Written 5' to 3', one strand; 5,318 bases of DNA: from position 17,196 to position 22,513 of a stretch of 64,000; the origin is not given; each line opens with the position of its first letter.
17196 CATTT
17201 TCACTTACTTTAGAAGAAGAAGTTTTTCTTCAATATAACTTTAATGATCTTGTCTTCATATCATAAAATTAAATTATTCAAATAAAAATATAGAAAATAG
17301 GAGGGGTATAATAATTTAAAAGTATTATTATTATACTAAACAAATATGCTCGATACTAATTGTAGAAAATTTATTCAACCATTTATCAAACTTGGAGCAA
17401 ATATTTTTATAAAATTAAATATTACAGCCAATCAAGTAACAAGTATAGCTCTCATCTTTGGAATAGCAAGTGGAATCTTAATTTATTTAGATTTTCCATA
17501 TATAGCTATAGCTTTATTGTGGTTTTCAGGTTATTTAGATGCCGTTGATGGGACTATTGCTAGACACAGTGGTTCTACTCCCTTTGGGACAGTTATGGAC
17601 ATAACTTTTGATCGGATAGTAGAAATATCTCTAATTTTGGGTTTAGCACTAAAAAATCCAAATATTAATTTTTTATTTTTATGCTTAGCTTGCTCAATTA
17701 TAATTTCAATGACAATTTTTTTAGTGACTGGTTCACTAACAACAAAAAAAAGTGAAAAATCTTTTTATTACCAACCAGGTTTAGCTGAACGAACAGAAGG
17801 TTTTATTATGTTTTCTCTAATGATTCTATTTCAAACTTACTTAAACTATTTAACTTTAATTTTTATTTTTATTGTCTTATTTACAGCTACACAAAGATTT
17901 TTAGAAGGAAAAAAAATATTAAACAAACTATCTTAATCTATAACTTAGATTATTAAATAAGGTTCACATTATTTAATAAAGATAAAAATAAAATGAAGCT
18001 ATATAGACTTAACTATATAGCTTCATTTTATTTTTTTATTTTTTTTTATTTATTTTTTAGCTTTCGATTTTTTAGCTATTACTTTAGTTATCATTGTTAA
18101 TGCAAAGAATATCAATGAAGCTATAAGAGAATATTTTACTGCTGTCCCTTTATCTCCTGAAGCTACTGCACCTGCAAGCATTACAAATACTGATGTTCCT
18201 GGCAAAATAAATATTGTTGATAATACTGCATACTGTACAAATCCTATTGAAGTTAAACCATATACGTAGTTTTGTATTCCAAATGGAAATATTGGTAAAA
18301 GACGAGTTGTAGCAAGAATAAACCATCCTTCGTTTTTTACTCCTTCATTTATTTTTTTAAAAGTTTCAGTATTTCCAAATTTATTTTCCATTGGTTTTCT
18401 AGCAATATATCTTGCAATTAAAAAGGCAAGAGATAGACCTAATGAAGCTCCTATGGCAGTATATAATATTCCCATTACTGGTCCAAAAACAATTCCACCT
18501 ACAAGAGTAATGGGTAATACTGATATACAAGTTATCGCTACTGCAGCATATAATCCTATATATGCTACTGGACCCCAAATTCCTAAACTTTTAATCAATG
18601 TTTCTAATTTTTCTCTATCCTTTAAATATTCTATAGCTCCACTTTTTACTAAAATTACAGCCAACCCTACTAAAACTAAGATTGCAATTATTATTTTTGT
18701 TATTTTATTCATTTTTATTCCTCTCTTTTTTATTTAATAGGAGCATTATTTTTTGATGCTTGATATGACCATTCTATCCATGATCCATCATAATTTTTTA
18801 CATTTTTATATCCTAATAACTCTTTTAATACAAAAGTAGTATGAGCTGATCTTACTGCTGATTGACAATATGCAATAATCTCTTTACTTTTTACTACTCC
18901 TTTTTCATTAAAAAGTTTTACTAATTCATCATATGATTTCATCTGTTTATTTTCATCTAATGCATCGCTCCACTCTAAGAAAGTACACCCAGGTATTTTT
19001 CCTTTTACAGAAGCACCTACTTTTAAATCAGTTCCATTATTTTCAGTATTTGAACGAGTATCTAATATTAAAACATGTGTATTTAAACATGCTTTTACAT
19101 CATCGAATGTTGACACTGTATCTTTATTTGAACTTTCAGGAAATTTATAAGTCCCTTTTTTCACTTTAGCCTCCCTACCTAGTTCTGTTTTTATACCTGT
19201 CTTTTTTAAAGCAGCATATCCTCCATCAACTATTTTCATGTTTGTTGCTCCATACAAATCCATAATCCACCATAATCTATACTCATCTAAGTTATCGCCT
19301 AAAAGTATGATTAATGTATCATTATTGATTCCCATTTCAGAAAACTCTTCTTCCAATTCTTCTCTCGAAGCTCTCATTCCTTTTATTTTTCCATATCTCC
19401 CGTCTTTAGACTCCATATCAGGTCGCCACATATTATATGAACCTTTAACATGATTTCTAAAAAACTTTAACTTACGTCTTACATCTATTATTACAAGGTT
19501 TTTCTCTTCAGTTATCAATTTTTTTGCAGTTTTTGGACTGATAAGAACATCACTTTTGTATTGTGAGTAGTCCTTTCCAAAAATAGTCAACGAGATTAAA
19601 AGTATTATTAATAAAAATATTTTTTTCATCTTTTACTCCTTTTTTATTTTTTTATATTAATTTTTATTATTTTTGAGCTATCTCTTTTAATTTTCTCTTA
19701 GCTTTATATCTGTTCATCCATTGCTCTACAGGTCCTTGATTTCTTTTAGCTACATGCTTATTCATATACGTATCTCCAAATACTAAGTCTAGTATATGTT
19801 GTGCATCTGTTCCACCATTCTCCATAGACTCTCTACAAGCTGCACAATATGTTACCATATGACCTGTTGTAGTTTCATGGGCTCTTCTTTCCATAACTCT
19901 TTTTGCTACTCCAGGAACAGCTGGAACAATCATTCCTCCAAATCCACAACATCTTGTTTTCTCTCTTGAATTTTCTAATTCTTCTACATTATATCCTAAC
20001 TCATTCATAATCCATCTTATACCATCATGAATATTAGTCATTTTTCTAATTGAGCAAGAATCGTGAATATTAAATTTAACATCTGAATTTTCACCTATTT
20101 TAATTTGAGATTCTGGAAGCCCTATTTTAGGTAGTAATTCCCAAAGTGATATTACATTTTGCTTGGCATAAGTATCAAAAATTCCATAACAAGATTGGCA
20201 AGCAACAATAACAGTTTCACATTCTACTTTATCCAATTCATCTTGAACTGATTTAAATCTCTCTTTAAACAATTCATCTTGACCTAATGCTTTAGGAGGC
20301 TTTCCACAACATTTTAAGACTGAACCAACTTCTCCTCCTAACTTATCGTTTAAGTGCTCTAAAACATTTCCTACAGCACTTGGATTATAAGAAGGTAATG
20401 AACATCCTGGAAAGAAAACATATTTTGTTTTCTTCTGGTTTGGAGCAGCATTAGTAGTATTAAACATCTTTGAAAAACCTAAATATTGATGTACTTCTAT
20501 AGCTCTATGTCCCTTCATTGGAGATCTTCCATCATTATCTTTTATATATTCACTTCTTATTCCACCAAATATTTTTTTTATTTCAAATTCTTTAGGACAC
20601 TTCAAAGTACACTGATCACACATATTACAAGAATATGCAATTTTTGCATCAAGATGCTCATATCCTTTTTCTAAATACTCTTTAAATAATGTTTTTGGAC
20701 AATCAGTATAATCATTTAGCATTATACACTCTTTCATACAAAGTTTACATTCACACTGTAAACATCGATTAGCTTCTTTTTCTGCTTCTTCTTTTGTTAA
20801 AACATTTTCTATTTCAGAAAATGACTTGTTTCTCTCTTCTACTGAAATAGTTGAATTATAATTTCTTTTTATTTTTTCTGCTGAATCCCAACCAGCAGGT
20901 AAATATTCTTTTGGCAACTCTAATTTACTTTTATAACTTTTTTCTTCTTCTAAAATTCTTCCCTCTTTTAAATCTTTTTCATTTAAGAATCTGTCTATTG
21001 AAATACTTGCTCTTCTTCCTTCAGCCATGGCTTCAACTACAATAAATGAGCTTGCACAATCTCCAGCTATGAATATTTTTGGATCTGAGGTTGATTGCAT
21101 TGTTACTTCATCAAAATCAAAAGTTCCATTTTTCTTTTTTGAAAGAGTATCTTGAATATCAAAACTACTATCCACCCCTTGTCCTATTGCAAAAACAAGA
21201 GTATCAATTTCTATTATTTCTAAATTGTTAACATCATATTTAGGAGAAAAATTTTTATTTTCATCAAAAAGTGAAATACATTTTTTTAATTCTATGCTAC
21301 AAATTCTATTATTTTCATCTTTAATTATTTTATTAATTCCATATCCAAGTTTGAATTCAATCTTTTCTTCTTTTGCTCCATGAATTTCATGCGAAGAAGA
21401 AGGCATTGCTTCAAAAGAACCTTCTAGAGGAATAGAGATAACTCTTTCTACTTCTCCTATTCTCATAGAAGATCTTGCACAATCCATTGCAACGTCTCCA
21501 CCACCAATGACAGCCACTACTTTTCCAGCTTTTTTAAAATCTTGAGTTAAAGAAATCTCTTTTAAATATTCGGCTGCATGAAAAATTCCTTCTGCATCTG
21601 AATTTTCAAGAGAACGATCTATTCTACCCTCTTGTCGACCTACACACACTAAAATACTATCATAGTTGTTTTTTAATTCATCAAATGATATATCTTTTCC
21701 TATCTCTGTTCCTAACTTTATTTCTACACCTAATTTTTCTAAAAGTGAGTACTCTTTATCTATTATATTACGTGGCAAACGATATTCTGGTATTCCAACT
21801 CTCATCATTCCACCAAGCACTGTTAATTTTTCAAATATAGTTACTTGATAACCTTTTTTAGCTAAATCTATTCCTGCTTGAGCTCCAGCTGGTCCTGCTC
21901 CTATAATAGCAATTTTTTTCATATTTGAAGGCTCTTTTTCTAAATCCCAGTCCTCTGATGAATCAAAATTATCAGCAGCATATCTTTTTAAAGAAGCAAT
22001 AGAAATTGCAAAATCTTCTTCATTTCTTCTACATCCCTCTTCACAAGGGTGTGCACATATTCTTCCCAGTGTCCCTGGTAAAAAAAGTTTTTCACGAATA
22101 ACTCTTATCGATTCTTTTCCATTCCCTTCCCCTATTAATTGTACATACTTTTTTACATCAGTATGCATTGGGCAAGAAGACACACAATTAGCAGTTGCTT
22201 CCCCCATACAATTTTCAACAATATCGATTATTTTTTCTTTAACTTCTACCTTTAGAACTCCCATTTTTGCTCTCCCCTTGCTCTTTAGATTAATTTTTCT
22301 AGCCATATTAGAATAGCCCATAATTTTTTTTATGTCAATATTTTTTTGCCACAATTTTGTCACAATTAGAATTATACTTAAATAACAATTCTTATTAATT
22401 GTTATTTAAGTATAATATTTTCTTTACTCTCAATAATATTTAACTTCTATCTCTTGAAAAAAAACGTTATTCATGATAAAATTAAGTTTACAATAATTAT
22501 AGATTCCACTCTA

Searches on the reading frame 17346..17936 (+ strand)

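Call 42: search_protein_families(library=pfam, proteins=[window:17346-17936:+])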
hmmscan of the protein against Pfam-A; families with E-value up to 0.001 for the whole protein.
window:17346-17936:+ (196 aa): 1 family
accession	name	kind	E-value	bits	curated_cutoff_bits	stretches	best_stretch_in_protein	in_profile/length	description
PF01066.26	CDP-OH_P_transf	-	4.5e-12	47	22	1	27-174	3-150/152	CDP-alcohol phosphatidyltransferase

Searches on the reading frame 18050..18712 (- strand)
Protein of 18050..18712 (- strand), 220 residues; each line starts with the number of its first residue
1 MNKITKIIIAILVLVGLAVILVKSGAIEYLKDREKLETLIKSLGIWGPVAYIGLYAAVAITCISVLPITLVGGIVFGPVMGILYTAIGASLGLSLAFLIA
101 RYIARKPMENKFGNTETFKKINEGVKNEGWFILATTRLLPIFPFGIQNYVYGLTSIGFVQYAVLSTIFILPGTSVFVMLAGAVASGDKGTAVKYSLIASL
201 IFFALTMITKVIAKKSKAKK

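Call 41: search_protein_families(library=pfam, proteins=[window:18050-18712:-])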
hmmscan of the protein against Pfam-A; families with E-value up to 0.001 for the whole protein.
window:18050-18712:- (220 aa): 1 family
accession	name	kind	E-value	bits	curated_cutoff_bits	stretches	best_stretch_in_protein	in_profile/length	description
PF09335.16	VTT_dom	-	5.1e-24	85.5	33.9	1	67-179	5-120/123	VTT domain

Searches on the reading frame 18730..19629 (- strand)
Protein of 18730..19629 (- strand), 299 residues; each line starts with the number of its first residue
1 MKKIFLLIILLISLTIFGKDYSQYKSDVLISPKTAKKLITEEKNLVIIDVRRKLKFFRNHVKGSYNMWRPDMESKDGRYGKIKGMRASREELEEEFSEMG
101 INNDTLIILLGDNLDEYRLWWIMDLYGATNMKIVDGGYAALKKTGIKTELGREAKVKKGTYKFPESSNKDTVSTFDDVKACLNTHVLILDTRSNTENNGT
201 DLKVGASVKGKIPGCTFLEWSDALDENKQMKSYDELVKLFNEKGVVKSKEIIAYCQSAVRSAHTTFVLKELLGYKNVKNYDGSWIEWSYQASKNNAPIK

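Call 41: search_protein_families(library=pfam, proteins=[window:18730-19629:-])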
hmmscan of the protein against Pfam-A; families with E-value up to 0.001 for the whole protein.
window:18730-19629:- (299 aa): 1 family
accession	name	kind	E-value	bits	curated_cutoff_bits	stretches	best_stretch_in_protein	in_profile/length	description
PF00581.25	Rhodanese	-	5.9e-24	84.9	22.2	2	177-288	4-100/102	Rhodanese-like domain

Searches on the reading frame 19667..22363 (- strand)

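Call 41: search_protein_families(library=pfam, proteins=[window:19667-22363:-])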
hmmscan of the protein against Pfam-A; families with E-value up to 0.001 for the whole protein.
window:19667-22363:- (898 aa): 14 families
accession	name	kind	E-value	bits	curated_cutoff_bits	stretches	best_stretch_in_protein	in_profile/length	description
PF14691.11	Fer4_20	-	1.2e-24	86.8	25.8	2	43-135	15-110/113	Dihydroprymidine dehydrogenase domain II, 4Fe-4S cluster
PF07992.20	Pyr_redox_2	-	3e-24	86.4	26.1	1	150-445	2-287/291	Pyridine nucleotide-disulphide oxidoreductase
PF02754.22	CCG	-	9.1e-15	55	20.6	1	648-729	1-84/85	Cysteine-rich domain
PF13738.12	Pyr_redox_3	-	2.2e-08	34.2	30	0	270-434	153-305/305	Pyridine nucleotide-disulphide oxidoreductase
PF00070.33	Pyr_redox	-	2.4e-07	31.6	22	0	150-181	1-32/82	Pyridine nucleotide-disulphide oxidoreductase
PF13450.12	NAD_binding_8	-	5.7e-07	30.2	21.9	1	153-188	1-36/68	NAD(P)-binding Rossmann-like domain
PF13534.11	Fer4_17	-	4.4e-06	27.6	22.2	1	533-593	1-60/61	4Fe-4S dicluster domain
PF12831.13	FAD_oxidored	-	6e-06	26.3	27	1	151-187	2-38/416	FAD dependent oxidoreductase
PF01134.28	GIDA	-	0.00011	21.8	22.1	0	151-180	2-32/391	Glucose inhibited division protein A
PF01946.23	Thi4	-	0.00032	20.4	26.2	1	150-191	19-61/235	Thi4 family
PF01266.30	DAO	-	0.00034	20.7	27.9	1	150-180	1-31/353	FAD dependent oxidoreductase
PF13434.12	Lys_Orn_oxgnase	-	0.00058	19.5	21.3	0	237-301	151-209/339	L-lysine 6-monooxygenase/L-ornithine 5-monooxygenase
PF01494.25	FAD_binding_3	-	0.00087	19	22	0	150-181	3-34/349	FAD binding domain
PF00890.30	FAD_binding_2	-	0.00095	18.9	20.4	0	151-185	2-36/414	FAD binding domain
